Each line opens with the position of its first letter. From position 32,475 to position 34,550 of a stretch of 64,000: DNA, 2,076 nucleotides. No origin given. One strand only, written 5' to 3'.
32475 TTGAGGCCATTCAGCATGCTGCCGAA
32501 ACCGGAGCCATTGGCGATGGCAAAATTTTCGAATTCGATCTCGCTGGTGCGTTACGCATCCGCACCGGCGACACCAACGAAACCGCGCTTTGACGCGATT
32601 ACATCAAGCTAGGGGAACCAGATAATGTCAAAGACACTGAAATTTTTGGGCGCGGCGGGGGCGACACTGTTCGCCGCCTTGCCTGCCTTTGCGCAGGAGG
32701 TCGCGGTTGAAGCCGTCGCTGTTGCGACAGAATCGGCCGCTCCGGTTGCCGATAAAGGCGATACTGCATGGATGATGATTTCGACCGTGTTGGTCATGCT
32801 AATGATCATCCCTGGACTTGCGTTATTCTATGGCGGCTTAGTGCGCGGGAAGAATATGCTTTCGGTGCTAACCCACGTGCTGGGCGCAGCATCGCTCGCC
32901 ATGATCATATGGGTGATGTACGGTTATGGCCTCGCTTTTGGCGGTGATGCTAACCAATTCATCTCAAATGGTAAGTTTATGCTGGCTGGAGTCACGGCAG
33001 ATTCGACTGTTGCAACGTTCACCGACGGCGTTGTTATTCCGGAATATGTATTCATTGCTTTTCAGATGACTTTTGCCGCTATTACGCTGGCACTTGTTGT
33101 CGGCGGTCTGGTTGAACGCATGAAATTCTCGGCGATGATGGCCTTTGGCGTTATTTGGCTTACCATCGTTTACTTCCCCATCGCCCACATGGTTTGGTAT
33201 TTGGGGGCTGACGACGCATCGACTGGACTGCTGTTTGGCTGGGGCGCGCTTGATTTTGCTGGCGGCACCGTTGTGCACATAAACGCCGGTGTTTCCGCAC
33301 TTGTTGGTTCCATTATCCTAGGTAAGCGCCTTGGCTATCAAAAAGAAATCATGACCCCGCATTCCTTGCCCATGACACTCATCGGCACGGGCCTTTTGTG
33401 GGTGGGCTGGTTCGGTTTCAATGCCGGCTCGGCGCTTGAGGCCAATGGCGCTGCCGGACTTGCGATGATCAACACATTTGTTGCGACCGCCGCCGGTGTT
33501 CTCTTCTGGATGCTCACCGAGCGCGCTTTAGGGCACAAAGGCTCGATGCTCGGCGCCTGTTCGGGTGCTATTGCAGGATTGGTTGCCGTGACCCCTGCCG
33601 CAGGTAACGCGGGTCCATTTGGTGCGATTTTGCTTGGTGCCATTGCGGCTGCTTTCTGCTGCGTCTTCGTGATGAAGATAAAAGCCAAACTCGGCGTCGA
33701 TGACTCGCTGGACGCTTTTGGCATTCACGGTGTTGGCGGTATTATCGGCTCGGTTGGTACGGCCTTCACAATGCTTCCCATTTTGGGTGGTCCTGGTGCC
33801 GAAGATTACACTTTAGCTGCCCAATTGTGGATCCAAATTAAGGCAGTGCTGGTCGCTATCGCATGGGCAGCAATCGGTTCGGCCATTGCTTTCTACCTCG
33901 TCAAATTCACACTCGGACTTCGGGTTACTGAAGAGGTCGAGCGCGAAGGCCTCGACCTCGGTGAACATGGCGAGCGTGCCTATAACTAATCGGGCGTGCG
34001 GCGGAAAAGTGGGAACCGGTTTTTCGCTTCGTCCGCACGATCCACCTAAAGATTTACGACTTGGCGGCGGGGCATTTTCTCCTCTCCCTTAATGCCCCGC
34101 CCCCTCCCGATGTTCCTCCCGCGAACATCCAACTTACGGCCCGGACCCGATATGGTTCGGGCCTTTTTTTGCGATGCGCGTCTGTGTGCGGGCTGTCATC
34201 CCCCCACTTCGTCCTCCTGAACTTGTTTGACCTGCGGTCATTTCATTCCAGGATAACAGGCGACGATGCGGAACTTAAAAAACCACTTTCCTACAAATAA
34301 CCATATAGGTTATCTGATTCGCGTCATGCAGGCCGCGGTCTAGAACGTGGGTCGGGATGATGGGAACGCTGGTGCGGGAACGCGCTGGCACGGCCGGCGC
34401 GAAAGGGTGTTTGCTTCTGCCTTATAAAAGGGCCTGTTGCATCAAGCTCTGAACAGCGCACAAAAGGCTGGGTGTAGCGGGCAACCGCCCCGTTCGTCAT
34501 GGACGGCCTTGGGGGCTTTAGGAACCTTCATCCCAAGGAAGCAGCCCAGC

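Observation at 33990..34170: Triple-CUCCC anti-SD RNA at the 3' end of the NtrC/sigma54 glnK-amtB transcript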

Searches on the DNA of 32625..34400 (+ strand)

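Call 4: search_rna_families(source=window, start=33900, end=34400, threshold=evalue, max_evalue=10, show_alignments=3)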
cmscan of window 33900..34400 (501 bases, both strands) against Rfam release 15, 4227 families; matches with E-value up to 10: 12.
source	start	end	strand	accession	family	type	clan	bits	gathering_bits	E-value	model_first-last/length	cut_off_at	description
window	34076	34170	+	RF02278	Betaproteobacteria_toxic_sRNA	Gene; sRNA;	-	23.2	50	0.02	1-64/64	no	Betaproteobacteria toxic small RNA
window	34063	34170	+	RF01456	VrrA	Gene; antisense;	-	20.9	50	0.33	1-140/140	no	Vibrio regulatory RNA of OmpA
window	34108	34177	+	RF00519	suhB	Gene; sRNA;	CL00108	19.9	41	0.098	1-77/77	no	Makes More Granules Regulator RNA (mmgR)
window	34019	34105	+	RF02791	CcsR1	Gene; sRNA;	-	18.5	65.3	0.049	1-83/83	no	Conserved CCUCCUCCC motif stress-induced RNA 1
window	34107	34170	+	RF02837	anti-hemB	Gene; sRNA;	-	18.2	49.5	0.085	1-81/81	no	Burkholderia RNA 7 (anti-hemB)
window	34064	34168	+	RF02877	NmsRb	Gene; sRNA;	-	17.2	52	3.7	1-91/91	no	Neisseria metabolic switch regulator b (RcoF1/NgncR163)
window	34060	34170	+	RF02868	ncS037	Gene; sRNA;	-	16.6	112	2.2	1-152/152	no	Burkholderia sRNA 37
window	34062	34168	+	RF01474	rli42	Gene; sRNA;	-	16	80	0.41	1-171/171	no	Listeia sRNA rli42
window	34122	34169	+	RF02702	AgvB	Gene; sRNA;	-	15.9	56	2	1-62/62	no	Anti GcvB sRNA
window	34069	34170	+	RF00111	SdsR_RyeB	Gene; sRNA;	CL00105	14.4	38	9.1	1-100/100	no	SdsR_RyeB RNA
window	34111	34170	+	RF02399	NsiR1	Gene; sRNA;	-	13.6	39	5.8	1-60/60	no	Nitrogen stress-induced RNA 1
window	34065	34172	-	RF00516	ylbH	Cis-reg; leader;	-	13.5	50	2.3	1-122/122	no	ylbH leader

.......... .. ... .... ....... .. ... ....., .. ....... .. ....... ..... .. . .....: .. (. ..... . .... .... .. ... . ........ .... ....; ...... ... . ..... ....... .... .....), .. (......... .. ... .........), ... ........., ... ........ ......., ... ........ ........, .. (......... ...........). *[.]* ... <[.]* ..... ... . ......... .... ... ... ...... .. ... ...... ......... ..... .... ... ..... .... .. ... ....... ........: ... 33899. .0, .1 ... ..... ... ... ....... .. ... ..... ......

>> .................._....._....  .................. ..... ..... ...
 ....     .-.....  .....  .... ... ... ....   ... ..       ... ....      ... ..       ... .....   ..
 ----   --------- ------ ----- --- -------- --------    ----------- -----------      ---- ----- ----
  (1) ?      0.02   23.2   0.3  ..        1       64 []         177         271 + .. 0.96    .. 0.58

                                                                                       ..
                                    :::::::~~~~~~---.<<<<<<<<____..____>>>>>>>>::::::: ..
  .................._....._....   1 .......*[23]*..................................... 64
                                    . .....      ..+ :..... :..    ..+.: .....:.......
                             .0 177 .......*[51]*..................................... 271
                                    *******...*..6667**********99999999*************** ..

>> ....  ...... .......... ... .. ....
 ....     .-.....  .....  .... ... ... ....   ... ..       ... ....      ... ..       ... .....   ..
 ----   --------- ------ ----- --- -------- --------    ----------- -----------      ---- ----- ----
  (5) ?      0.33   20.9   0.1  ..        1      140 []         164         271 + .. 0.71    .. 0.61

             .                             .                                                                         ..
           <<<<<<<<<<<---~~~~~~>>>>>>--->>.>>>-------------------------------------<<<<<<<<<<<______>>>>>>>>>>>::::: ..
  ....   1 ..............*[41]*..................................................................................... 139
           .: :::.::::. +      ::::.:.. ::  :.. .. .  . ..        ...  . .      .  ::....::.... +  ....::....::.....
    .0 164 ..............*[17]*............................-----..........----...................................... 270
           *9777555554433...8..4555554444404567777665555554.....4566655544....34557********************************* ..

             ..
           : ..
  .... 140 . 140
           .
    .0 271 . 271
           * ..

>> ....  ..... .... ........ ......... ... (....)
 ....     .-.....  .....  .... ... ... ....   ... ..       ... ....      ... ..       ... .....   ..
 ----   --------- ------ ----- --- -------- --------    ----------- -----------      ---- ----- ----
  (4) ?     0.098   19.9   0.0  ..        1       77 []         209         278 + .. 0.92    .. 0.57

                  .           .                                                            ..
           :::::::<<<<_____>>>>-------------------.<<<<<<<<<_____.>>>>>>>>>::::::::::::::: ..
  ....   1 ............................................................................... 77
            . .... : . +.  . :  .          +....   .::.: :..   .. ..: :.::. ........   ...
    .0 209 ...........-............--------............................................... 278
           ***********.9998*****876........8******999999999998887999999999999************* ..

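Call 24: build_rna_model(alignment_id=A1, structure=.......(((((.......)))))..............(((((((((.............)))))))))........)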
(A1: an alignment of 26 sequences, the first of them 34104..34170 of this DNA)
Model R1 built from alignment A1 (26 sequences, 77 columns); structure: as given.
model positions 62; base pairs 14; branch points 1; effective number of sequences 5.19; information 0.902 bits per position. Calibrated on 0.2 Mb of random sequence (short: E-values are rough).
structure used (alignment columns):
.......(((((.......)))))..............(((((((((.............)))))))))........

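Call 27: search_with_rna_model(model_id=R1, sources=[window, L001, L002, L003, L004, L005, L006, L007, L008, L009, L010, L011, L012, L013, L014, L015, L016, L017, L018, L019, L020, L021, L022, L023, L024, L025, L026, L027, L028, L029, L030, L031, L032, L033, L034, L035, L036, L037, L038, L039, L040, L041, L042, L043, L044, L045, L046, L047, L048, L049, L050, L051, L052, L053, L054, L055, L056, L057, L058, L059, L060, L061, L062, L063, L064, L065, L066, L067, L068, L069, L070, L071, L072, L073, L074, L075, L076, L077, L078, L079, L080], max_evalue=1)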
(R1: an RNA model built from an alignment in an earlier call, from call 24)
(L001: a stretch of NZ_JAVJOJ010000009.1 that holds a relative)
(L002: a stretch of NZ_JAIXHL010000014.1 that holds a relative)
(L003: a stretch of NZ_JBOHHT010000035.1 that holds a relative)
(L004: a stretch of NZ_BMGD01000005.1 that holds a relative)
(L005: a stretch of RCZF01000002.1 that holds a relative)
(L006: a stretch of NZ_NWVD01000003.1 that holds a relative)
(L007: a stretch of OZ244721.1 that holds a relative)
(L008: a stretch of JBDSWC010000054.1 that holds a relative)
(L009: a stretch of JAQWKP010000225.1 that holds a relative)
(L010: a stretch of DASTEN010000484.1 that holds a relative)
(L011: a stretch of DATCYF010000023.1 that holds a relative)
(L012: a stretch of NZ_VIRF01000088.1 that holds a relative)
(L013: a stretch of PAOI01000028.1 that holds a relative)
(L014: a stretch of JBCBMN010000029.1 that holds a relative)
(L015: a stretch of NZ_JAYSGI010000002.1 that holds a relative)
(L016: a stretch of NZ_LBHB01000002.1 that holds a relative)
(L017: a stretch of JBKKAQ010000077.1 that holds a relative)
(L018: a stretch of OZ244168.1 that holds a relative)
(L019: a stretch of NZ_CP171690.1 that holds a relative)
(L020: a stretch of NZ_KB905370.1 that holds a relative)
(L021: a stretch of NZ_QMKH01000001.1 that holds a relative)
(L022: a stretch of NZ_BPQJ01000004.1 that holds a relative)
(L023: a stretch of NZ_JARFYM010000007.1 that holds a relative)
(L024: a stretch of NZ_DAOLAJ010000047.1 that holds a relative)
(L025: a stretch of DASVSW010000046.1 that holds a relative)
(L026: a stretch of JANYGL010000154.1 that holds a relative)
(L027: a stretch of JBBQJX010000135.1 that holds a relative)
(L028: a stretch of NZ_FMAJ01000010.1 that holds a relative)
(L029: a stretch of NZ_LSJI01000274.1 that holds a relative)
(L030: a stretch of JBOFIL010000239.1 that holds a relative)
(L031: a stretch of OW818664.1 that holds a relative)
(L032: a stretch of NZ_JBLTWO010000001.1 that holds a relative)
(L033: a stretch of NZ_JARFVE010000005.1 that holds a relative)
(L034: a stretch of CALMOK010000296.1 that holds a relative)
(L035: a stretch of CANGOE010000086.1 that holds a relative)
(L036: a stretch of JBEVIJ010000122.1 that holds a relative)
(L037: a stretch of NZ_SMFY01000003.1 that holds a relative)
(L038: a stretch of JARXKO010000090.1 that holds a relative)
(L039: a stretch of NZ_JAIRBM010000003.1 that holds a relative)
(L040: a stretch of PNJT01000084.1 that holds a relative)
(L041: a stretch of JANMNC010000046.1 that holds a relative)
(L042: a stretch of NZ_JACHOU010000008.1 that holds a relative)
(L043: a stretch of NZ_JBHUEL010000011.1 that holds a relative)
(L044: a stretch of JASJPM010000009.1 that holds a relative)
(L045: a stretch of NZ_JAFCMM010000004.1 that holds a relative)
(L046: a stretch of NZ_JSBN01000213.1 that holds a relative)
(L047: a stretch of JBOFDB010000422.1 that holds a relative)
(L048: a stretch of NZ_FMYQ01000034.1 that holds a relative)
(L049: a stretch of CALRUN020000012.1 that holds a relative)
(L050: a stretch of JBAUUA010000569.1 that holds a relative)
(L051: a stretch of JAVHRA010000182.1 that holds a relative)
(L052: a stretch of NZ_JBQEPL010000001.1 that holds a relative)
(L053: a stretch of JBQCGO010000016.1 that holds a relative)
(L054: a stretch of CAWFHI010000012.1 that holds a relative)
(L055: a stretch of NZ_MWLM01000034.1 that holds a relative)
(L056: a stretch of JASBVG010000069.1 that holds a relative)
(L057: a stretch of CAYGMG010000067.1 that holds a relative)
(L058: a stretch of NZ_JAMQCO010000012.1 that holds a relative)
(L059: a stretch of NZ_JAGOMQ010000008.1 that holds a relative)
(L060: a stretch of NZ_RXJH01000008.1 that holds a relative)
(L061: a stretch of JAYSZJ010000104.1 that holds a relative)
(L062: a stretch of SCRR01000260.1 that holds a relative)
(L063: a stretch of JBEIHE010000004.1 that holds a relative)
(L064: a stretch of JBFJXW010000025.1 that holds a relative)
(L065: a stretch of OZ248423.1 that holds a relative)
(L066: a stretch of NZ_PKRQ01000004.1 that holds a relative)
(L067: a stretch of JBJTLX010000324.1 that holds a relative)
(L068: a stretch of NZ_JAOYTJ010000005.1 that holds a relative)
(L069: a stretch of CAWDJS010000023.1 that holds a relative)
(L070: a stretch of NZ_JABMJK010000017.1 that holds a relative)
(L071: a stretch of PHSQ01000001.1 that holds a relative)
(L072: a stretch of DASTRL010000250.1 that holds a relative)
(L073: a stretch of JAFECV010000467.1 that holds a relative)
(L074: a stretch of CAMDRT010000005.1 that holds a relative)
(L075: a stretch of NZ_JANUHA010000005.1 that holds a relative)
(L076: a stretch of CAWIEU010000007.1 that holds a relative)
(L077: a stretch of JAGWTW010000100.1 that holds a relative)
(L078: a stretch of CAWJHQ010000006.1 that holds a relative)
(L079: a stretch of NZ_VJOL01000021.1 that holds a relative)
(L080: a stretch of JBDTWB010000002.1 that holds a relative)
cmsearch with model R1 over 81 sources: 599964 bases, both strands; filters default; matches with E-value up to 1: 78.
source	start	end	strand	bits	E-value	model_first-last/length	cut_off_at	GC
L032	4430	4491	+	72.2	7e-23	1-62/62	no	0.65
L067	1625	1690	+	68.7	1.3e-21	1-62/62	no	0.59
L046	4365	4426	+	68.3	1.7e-21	1-62/62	no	0.61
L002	4286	4343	+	68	2.4e-21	1-62/62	no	0.64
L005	4272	4331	+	67.4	3.8e-21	1-62/62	no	0.65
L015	4278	4343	+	67.2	4.5e-21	1-62/62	no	0.62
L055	4400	4466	+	67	5.1e-21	1-62/62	no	0.6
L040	2346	2412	+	66.8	6.2e-21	1-62/62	no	0.64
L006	4269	4330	+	65.1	2.6e-20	1-62/62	no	0.6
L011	4273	4331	+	65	2.8e-20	1-62/62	no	0.56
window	34104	34170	+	64.9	3e-20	1-62/62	no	0.57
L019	4328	4397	+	64.1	5.8e-20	1-62/62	no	0.57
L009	4305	4370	+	64.1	6.1e-20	1-62/62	no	0.55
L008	4342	4401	+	63.7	8.4e-20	1-62/62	no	0.62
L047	1822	1880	+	63.7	8.4e-20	1-62/62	no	0.61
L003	2085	2140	+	62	3.4e-19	1-62/62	no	0.62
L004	4272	4336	+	61.6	4.8e-19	1-62/62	no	0.57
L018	4267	4340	+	61.6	5e-19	1-62/62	no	0.57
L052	4397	4454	+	61.4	5.6e-19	1-62/62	no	0.62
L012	4363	4427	+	59.9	2e-18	1-62/62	no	0.58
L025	2694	2754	+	59.6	2.6e-18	1-62/62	no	0.66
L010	4303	4364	+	59.5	2.9e-18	1-62/62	no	0.61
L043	4559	4625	+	59.1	3.9e-18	1-62/62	no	0.6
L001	4394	4448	+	58.5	6.8e-18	1-62/62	no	0.62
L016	4252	4324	+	58.4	7.1e-18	1-62/62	no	0.64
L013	4371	4430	+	54.9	1.3e-16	1-62/62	no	0.62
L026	4311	4374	+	41.9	7.6e-12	1-62/62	no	0.55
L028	4403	4453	+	31.3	5.3e-08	1-62/62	no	0.55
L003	4898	4963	+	28.3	7e-07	1-62/62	no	0.61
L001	7134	7199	+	26.9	2.2e-06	1-62/62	no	0.56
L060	4412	4484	+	25.6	6.3e-06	1-62/62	no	0.63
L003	4755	4813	+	23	5.6e-05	1-62/62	no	0.64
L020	4342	4407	+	22.4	9.8e-05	1-62/62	no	0.62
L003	4926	4998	-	22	0.00014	1-62/62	no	0.55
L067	1652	1706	-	21.6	0.00019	1-62/62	no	0.62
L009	4340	4367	-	21.1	0.00027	27-55/62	no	0.71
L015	4312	4339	-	20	0.00069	27-55/62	no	0.79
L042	4291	4342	+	19.7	0.0009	1-62/62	no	0.71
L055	4433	4483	-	19.7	0.00091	1-62/62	no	0.61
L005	4301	4329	-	19.7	0.00094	27-55/62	no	0.72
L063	4354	4422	+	19.6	0.001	1-62/62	no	0.55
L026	4337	4402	-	19.5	0.0011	1-62/62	no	0.61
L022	4416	4473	+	19.3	0.0013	1-62/62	no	0.71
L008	4370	4398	-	18.8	0.0019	27-55/62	no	0.69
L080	4402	4461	+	18.8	0.002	1-62/62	no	0.62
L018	4299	4353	-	18.6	0.0023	1-62/62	no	0.62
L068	4346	4391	+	18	0.0038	1-62/62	no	0.54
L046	4394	4422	-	17.8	0.0045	27-55/62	no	0.72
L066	69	135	+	17.6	0.0051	1-62/62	no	0.69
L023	4345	4411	+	16.9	0.0093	1-62/62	no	0.54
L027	3181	3251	+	16.9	0.0094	1-62/62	no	0.68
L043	7183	7266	-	16.7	0.011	1-62/62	no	0.55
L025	2723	2751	-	16.5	0.013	27-55/62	no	0.69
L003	2105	2154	-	15.8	0.024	1-62/62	no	0.68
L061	4347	4416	+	15.5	0.03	1-62/62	no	0.6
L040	2382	2405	-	15.4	0.033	30-55/62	no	0.83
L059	4259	4312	+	15.2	0.04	1-62/62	no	0.74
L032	4459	4516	-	15.2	0.041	1-62/62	no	0.62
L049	4320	4388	+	15.1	0.044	1-62/62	no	0.62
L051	1880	1931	+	14.9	0.05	1-62/62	no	0.52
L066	4534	4592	+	14.8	0.058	1-62/62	no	0.71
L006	4299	4327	-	14.5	0.072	27-55/62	no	0.62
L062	4688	4750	+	14.4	0.076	1-62/62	no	0.6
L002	4313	4339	-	14.3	0.082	27-55/62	no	0.78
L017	2677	2733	-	14.3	0.084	1-62/62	no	0.75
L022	4445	4473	-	13.9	0.12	27-55/62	no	0.86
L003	4775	4840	-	13.9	0.12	1-62/62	no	0.5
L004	4306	4329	-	13.3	0.2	31-54/62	no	0.75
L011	4294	4359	-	13.3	0.2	1-62/62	no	0.59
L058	4361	4403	+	13.2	0.22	1-62/62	no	0.67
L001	7162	7222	-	13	0.25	1-62/62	no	0.57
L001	4414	4468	-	12.8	0.29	1-62/62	no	0.62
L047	1850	1873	-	12.8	0.3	31-54/62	no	0.75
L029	834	886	-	11.7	0.74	1-62/62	no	0.6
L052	4424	4450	-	11.6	0.8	27-55/62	no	0.67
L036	1550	1611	-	11.5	0.9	1-62/62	no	0.53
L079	4240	4302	+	11.4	0.98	1-62/62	no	0.68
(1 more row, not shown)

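Call 54: search_rna_families(sources=[L040, L055, L067, L084, L100, L103, L150, L158, L169, L176, L181, L001, L015, L016, L018, L019, L043, L009, L005, L066], threshold=gathering)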
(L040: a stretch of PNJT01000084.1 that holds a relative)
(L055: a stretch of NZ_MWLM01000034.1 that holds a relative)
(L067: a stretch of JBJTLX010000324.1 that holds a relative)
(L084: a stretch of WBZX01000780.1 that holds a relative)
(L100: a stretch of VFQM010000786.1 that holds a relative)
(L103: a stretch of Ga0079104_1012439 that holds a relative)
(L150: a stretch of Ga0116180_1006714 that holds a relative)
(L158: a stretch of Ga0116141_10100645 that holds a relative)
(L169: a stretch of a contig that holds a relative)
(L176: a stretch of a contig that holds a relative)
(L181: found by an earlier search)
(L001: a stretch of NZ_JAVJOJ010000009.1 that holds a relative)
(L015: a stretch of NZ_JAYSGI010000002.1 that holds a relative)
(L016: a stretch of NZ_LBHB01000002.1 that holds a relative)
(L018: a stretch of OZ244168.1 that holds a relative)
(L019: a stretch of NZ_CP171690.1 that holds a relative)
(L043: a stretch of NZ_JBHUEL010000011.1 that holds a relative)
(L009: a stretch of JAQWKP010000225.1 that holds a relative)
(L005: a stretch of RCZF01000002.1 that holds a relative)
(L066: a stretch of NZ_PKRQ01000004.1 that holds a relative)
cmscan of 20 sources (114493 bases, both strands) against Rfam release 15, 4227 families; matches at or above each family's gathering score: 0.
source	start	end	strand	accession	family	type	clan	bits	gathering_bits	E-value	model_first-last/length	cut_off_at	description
